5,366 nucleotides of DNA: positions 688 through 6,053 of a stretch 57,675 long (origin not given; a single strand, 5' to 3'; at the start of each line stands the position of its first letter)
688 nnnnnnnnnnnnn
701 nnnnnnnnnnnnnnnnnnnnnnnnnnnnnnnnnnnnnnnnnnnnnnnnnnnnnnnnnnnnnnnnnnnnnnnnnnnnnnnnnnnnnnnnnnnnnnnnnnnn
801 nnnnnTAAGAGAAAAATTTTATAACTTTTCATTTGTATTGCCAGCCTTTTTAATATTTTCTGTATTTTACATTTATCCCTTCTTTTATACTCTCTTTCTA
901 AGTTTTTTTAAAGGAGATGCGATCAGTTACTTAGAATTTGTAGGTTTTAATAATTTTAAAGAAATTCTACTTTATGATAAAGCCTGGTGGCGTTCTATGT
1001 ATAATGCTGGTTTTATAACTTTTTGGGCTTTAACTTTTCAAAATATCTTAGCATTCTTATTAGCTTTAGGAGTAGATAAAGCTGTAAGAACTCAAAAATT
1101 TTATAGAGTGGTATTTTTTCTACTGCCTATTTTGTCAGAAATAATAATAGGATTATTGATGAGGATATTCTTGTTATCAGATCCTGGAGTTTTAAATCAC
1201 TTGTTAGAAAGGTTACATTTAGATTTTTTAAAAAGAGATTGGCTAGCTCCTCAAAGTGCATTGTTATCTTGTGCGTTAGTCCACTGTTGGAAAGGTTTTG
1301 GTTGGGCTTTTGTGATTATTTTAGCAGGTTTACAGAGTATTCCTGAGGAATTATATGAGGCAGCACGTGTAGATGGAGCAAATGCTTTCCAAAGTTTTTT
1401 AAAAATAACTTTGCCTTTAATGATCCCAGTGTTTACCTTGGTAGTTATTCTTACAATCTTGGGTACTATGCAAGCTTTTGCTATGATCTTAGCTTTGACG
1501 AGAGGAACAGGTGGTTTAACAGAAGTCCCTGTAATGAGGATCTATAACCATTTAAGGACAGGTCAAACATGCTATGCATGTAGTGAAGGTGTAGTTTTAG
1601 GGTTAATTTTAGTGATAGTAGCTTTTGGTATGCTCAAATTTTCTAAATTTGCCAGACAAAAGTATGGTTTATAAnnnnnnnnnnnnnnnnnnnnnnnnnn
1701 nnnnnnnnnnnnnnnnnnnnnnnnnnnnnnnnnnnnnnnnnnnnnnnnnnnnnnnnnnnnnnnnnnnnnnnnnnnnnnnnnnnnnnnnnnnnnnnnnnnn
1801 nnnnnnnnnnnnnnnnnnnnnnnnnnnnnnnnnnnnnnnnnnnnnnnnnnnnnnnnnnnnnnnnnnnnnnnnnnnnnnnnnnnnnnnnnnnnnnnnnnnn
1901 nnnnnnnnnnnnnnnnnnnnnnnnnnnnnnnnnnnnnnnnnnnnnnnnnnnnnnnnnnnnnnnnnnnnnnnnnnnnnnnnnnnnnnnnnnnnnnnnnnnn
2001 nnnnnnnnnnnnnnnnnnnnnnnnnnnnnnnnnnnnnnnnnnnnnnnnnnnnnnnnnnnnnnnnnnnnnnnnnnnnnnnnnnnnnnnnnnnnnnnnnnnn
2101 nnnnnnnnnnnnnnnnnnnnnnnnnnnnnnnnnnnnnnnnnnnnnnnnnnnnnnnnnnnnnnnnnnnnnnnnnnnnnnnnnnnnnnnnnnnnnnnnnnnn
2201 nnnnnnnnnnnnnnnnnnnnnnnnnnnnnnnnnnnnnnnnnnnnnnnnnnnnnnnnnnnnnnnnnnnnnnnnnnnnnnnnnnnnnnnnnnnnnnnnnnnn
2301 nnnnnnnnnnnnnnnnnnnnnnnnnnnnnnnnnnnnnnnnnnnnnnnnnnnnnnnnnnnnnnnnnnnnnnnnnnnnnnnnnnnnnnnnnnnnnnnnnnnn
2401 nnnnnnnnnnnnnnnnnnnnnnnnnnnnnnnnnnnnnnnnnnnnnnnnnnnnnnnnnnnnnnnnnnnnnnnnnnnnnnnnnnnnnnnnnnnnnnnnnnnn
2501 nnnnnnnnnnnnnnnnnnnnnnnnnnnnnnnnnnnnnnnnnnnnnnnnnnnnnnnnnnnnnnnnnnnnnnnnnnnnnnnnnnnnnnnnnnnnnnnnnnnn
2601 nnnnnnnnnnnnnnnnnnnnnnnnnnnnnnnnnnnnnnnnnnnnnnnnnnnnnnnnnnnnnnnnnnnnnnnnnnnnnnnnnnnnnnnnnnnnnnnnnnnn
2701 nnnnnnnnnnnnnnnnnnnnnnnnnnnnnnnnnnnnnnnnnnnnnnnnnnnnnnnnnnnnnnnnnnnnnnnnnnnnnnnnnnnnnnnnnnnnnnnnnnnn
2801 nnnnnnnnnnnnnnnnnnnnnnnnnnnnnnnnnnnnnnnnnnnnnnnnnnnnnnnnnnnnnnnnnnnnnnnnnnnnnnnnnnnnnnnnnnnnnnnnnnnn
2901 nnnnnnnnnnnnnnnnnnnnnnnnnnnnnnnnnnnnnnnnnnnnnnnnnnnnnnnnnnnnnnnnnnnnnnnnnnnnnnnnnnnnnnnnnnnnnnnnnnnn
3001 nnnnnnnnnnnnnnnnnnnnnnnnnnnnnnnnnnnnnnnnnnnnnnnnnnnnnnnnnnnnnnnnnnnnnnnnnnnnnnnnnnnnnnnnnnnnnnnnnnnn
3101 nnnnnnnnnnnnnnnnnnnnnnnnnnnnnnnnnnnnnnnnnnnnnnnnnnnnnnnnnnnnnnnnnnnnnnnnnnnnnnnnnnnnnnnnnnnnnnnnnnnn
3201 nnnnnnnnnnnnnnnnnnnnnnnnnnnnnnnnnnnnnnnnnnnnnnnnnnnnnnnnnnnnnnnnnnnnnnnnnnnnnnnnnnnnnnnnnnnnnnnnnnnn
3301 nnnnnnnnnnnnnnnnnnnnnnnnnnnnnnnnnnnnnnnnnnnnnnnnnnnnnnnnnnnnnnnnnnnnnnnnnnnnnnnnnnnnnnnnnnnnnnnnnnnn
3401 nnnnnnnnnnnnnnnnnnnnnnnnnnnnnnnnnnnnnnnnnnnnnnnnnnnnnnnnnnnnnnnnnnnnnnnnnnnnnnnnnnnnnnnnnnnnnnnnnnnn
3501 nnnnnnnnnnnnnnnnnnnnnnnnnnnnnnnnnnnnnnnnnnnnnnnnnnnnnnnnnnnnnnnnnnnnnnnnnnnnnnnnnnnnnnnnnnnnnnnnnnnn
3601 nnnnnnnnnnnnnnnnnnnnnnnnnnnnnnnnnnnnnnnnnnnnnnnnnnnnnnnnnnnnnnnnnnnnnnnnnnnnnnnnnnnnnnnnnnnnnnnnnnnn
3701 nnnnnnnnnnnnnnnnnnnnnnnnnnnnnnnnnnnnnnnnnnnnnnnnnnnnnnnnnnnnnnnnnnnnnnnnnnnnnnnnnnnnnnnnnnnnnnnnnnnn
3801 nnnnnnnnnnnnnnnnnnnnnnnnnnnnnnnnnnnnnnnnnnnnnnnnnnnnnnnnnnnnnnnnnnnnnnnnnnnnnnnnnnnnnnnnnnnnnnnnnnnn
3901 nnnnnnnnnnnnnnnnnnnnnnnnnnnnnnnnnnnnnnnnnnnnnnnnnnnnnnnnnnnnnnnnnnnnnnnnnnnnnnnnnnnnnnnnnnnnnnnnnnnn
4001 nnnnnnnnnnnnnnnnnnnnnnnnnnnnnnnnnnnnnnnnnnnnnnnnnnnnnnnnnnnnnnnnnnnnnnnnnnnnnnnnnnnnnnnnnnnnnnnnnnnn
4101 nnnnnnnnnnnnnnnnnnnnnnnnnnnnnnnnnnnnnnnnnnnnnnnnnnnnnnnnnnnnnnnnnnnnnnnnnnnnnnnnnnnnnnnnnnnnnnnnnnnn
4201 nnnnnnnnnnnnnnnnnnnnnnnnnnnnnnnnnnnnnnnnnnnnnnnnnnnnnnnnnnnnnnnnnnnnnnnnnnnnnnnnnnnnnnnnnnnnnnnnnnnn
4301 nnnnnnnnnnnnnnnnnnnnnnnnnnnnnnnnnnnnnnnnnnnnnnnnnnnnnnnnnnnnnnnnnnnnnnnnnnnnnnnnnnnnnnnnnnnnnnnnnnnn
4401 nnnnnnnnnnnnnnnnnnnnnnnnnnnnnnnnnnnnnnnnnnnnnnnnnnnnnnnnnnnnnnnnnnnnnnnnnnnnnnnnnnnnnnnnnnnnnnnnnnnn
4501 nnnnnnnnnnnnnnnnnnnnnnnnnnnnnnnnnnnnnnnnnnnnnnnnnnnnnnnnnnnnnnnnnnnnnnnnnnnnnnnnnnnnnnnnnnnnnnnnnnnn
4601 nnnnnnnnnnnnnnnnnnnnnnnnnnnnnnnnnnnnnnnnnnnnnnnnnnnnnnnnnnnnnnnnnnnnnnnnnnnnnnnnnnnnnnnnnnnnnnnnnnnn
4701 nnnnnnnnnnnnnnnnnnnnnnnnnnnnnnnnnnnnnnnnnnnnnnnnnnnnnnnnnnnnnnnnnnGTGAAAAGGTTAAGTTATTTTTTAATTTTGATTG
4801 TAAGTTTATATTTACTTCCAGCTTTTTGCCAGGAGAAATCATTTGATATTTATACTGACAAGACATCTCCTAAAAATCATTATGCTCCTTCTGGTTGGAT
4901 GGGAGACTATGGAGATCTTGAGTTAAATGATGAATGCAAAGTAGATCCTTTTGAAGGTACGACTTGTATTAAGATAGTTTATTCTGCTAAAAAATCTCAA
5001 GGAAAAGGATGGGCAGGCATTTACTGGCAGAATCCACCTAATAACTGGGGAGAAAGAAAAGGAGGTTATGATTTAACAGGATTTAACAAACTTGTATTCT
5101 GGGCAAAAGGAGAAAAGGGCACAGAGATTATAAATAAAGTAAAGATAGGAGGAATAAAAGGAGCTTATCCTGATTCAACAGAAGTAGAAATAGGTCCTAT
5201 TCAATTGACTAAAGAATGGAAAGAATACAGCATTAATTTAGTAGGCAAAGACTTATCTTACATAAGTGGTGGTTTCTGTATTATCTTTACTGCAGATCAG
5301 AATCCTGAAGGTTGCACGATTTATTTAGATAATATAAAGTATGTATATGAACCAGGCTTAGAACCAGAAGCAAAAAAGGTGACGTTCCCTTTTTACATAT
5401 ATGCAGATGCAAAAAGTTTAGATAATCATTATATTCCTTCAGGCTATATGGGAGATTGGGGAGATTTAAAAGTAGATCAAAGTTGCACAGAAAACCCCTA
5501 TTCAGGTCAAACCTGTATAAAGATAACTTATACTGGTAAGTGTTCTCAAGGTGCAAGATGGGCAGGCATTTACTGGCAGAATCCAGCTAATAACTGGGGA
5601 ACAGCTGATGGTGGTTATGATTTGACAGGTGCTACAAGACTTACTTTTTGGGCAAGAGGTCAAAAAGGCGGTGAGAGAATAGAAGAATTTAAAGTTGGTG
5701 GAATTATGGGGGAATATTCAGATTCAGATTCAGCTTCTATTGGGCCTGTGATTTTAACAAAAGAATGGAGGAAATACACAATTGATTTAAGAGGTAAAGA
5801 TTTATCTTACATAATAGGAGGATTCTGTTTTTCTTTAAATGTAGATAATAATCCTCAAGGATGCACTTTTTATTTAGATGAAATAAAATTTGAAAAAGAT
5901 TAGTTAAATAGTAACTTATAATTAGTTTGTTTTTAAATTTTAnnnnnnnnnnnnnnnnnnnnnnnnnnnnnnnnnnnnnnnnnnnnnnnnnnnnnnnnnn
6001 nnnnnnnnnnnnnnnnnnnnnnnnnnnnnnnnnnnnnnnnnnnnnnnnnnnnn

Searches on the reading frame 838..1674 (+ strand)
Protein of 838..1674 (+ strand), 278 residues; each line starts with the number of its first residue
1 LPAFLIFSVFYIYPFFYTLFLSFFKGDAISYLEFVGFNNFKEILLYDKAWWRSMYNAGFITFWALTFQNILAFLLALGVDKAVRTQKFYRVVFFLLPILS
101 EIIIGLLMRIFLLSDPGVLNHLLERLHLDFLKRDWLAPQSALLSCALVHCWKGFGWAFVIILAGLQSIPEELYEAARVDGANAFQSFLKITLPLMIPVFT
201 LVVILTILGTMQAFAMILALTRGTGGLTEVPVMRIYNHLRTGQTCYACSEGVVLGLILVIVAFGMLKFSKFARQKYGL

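Call 8: search_protein_families(library=pfam, proteins=[window:838-1674:+], max_evalue=0.0001)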
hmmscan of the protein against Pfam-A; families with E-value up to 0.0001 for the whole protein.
window:838-1674:+ (278 aa): 1 family
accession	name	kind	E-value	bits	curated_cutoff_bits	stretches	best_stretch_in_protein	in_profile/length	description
PF00528.27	BPD_transp_1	-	3.3e-16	60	26.4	1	70-264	3-168/184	Binding-protein-dependent transport system inner membrane component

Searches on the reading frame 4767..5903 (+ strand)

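Call 8: search_protein_families(library=pfam, proteins=[window:4767-5903:+], max_evalue=0.0001)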
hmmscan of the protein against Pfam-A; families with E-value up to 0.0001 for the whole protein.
window:4767-5903:+ (378 aa): 0 families

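Call 62: search_protein_families(library=pfam, proteins=[window:4767-5903:+], max_evalue=1)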
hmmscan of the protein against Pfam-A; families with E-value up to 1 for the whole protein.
window:4767-5903:+ (378 aa): 2 families
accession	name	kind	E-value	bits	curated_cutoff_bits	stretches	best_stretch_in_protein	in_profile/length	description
PF02018.23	CBM_4_9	-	0.022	15.6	25.9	0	109-156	67-114/136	Carbohydrate binding domain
PF17879.7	DNA_ligase_C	-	0.024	15.1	25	0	40-76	61-95/109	DNA ligase C-terminal domain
